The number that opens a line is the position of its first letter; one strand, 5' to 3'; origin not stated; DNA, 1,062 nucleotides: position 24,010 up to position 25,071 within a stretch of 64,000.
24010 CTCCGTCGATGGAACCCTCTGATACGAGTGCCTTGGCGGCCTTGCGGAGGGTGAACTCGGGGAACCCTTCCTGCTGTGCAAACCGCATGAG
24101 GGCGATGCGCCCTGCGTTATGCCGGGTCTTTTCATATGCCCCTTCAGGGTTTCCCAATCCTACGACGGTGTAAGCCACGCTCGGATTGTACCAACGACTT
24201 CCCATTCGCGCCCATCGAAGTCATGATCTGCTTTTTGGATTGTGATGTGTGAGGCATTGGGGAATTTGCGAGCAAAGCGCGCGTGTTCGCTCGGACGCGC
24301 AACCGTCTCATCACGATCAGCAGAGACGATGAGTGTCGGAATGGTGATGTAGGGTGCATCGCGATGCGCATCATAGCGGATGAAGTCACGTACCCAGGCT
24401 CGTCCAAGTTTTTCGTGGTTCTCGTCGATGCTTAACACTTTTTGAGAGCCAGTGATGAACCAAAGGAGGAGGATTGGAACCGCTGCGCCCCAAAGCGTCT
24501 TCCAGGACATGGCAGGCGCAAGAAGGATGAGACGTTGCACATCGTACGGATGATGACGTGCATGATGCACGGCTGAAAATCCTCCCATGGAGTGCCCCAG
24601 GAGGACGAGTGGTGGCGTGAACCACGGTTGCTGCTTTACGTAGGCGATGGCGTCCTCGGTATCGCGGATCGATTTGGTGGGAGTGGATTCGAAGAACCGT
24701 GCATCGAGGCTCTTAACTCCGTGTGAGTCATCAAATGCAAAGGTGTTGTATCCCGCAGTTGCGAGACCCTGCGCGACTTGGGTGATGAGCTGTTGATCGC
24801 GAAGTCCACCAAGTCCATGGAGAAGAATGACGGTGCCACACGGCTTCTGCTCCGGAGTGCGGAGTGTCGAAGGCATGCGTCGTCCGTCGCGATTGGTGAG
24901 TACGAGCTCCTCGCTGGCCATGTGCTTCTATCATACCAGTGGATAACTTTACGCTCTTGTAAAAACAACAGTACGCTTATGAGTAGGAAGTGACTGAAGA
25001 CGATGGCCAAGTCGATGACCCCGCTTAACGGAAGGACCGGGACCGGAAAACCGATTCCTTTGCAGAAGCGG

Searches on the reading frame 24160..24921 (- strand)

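Call 51: search_protein_families(library=pfam, proteins=[window:24160-24921:-], max_evalue=0.01)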
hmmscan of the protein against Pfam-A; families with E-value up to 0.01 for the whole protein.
window:24160-24921:- (253 aa): 10 families
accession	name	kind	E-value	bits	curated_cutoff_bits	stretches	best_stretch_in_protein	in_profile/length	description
PF12146.15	Hydrolase_4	-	2.9e-23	82.8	27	1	25-156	1-130/239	Serine aminopeptidase, S33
PF00561.26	Abhydrolase_1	-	1.8e-16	61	25.8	2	30-155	2-124/245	alpha/beta hydrolase fold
PF12697.13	Abhydrolase_6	-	8.8e-11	43.3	26.3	1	31-233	1-204/217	Alpha/beta hydrolase family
PF20408.4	Abhydrolase_11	-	4.7e-09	36.7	27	1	29-129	3-100/193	Alpha/beta hydrolase domain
PF00756.26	Esterase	-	8.1e-08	32.8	22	1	105-234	117-230/251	Putative esterase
PF01738.24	DLH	-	2e-05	24.7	21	1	19-125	4-119/217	Dienelactone hydrolase family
PF02129.25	Peptidase_S15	-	0.00029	21.1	23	1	48-142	47-134/262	X-Pro dipeptidyl-peptidase (S15 family)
PF12740.14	PETase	-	0.00055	19.9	28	0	184-236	159-214/263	PET hydrolase-like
PF06821.19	Ser_hydrolase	-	0.0011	19.4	22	1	102-220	54-141/172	Serine hydrolase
PF07819.20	PGAP1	-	0.0023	18.2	24.3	1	100-135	88-126/233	PGAP1-like alpha/beta domain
